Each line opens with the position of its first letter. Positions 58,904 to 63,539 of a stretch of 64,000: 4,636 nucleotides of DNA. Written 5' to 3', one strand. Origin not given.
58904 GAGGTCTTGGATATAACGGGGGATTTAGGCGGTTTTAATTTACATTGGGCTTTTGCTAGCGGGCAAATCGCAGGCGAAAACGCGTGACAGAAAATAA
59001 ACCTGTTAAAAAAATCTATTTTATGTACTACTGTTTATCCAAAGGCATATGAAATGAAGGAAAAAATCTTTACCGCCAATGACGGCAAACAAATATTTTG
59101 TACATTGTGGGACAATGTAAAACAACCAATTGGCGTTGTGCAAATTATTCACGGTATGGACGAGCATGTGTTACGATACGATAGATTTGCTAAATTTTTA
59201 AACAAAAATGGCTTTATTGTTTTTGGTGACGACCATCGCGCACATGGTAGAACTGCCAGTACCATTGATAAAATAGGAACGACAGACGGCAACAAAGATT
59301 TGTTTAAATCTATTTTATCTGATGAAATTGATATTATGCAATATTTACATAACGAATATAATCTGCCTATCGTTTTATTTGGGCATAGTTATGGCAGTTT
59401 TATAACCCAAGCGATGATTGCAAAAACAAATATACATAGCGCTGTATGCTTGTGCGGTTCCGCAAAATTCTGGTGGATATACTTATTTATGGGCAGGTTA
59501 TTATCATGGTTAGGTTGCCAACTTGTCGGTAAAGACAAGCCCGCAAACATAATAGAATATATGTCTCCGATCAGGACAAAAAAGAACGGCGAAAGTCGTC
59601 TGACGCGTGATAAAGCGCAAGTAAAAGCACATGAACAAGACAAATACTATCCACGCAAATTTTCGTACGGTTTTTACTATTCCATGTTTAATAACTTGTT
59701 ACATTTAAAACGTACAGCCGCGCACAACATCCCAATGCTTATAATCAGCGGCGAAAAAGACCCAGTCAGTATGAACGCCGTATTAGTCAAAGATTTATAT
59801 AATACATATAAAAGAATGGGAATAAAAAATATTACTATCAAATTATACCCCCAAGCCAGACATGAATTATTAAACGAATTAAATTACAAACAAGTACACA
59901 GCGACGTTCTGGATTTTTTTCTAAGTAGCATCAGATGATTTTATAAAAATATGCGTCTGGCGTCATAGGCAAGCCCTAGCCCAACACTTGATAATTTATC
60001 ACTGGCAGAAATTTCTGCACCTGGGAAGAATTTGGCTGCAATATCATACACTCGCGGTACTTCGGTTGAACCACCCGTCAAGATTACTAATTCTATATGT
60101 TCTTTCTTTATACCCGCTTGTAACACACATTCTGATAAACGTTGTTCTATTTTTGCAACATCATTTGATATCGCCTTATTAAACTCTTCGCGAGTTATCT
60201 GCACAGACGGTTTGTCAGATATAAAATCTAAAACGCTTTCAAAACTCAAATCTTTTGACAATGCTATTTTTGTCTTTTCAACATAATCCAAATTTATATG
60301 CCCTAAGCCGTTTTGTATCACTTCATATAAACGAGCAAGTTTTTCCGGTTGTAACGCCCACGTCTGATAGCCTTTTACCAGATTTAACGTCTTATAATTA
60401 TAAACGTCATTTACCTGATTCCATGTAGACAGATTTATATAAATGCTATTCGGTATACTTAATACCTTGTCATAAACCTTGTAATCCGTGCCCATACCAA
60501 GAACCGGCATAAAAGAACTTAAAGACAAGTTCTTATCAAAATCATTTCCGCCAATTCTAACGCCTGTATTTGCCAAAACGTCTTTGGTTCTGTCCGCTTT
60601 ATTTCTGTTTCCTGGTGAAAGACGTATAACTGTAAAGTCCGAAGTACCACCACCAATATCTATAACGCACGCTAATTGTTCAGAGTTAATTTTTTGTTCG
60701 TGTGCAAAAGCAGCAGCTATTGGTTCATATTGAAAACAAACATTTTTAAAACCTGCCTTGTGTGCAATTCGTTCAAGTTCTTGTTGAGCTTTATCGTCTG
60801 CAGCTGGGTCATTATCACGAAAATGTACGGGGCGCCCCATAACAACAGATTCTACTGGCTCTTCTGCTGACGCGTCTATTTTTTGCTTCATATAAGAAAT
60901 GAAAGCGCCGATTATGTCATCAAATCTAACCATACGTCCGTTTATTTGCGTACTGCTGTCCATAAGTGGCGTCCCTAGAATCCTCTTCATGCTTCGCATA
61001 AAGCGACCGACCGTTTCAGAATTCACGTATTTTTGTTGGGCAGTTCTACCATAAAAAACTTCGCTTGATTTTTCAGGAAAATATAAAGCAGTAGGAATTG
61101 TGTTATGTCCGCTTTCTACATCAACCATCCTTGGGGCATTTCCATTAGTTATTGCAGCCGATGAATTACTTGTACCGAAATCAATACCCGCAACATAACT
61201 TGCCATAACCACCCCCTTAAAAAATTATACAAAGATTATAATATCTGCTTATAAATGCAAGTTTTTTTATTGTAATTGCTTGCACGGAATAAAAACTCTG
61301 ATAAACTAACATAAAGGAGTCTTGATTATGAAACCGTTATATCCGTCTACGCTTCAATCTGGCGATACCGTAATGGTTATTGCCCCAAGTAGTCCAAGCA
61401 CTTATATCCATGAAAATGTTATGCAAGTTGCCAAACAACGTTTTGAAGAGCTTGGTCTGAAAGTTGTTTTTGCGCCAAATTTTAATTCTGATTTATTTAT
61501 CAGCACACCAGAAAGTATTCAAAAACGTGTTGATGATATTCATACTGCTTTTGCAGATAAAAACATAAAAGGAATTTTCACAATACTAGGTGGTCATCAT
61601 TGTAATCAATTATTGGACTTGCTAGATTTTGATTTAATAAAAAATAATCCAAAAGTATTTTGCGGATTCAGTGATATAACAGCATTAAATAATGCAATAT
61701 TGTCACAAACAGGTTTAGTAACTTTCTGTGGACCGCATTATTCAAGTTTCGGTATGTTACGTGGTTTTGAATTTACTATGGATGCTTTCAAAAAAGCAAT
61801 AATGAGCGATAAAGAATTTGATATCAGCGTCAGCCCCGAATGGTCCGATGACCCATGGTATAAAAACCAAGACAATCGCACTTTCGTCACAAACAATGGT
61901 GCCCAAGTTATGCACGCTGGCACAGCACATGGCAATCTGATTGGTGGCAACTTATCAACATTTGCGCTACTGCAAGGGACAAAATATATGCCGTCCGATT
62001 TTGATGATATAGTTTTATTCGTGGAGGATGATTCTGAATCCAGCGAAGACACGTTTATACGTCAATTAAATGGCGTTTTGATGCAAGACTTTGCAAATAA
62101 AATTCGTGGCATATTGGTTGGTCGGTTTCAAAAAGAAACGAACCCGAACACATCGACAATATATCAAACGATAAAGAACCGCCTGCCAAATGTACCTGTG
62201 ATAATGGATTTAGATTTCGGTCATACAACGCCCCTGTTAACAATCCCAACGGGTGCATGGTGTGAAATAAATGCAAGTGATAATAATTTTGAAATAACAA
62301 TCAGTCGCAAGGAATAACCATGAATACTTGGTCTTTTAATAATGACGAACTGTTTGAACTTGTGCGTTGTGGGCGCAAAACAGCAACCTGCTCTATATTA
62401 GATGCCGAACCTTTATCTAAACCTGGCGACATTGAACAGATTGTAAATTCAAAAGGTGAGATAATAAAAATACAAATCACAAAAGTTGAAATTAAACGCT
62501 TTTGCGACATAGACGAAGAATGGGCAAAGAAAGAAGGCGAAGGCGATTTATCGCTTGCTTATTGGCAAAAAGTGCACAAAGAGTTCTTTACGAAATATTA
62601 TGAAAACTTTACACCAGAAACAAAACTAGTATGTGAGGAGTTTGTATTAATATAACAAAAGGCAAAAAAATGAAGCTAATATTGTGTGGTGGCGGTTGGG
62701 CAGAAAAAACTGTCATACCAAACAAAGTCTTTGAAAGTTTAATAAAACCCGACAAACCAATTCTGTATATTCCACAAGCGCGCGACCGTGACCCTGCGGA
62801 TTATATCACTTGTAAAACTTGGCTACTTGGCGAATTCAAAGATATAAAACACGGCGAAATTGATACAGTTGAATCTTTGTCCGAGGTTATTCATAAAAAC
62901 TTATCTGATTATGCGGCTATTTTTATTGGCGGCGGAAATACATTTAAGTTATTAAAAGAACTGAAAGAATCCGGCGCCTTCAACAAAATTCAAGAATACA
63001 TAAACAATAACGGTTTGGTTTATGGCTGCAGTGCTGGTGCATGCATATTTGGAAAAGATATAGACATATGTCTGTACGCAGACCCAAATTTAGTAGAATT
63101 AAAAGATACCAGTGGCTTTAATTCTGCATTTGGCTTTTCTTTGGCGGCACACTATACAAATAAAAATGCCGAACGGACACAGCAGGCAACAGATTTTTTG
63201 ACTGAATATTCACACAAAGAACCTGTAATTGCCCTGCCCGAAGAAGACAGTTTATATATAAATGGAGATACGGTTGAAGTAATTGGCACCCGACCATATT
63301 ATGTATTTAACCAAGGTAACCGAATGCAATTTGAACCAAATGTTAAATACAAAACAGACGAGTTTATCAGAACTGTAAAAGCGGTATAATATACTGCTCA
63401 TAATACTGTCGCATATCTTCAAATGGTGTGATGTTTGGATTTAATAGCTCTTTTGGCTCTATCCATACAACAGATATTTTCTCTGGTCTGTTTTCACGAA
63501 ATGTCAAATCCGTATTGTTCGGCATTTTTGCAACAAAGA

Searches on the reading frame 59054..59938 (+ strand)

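Call 10: search_protein_families(library=pfam, proteins=[window:59054-59938:+], max_evalue=0.001)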
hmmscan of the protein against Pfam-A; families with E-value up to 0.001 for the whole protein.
window:59054-59938:+ (294 aa): 5 families
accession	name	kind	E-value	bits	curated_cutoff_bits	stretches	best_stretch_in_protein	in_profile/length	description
PF12146.15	Hydrolase_4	-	5.6e-38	131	27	1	24-276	2-238/239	Serine aminopeptidase, S33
PF00561.26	Abhydrolase_1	-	5.7e-09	36.4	25.8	1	29-243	3-217/245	alpha/beta hydrolase fold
PF00326.27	Peptidase_S9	-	3.5e-06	27.1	22.6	0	208-291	128-208/213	Prolyl oligopeptidase family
PF10230.15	LIDHydrolase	-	0.00028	21.2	27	1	42-134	18-117/262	Lipid-droplet associated hydrolase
PF12697.13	Abhydrolase_6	-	0.00096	20.3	26.3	0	88-188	58-135/217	Alpha/beta hydrolase family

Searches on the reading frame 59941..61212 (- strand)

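Call 10: search_protein_families(library=pfam, proteins=[window:59941-61212:-], max_evalue=0.001)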
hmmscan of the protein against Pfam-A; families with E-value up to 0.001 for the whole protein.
window:59941-61212:- (423 aa): 2 families
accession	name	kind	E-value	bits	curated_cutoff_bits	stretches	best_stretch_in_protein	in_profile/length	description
PF00012.26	HSP70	-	7.8e-31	107.4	20.6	2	7-229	1-230/599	Hsp70 protein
PF06723.19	MreB_Mbl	-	1.1e-08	34.7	27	1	104-228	77-183/327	MreB/Mbl protein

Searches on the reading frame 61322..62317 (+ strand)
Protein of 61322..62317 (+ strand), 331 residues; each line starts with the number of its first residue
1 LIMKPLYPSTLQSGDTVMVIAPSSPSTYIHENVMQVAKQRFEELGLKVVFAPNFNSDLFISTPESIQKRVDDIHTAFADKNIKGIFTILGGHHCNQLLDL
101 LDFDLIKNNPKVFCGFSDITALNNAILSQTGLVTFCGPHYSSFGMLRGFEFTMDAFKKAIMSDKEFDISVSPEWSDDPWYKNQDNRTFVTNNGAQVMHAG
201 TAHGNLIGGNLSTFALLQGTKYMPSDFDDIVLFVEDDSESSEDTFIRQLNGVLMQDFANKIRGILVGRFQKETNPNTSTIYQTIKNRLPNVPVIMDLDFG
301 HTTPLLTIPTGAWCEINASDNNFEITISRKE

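Call 10: search_protein_families(library=pfam, proteins=[window:61322-62317:+], max_evalue=0.001)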
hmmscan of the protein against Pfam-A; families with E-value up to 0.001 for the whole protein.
window:61322-62317:+ (331 aa): 2 families
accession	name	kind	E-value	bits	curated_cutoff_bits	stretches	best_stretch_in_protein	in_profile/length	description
PF02016.21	Peptidase_S66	-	3e-33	115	25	1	17-137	1-121/121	LD-carboxypeptidase N-terminal domain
PF17676.7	Peptidase_S66C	-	1e-26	94.3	23.7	1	204-316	2-120/120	LD-carboxypeptidase C-terminal domain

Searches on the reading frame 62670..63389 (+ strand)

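Call 10: search_protein_families(library=pfam, proteins=[window:62670-63389:+], max_evalue=0.001)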
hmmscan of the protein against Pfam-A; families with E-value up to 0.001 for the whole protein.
window:62670-63389:+ (239 aa): 2 families
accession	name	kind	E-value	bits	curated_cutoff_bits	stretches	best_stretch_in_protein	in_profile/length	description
PF03575.23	Peptidase_S51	-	9.3e-31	107.5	23.9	1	18-205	19-206/206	Peptidase family S51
PF07685.20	GATase_3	-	0.00014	21.9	27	1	71-131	30-92/196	CobB/CobQ-like glutamine amidotransferase domain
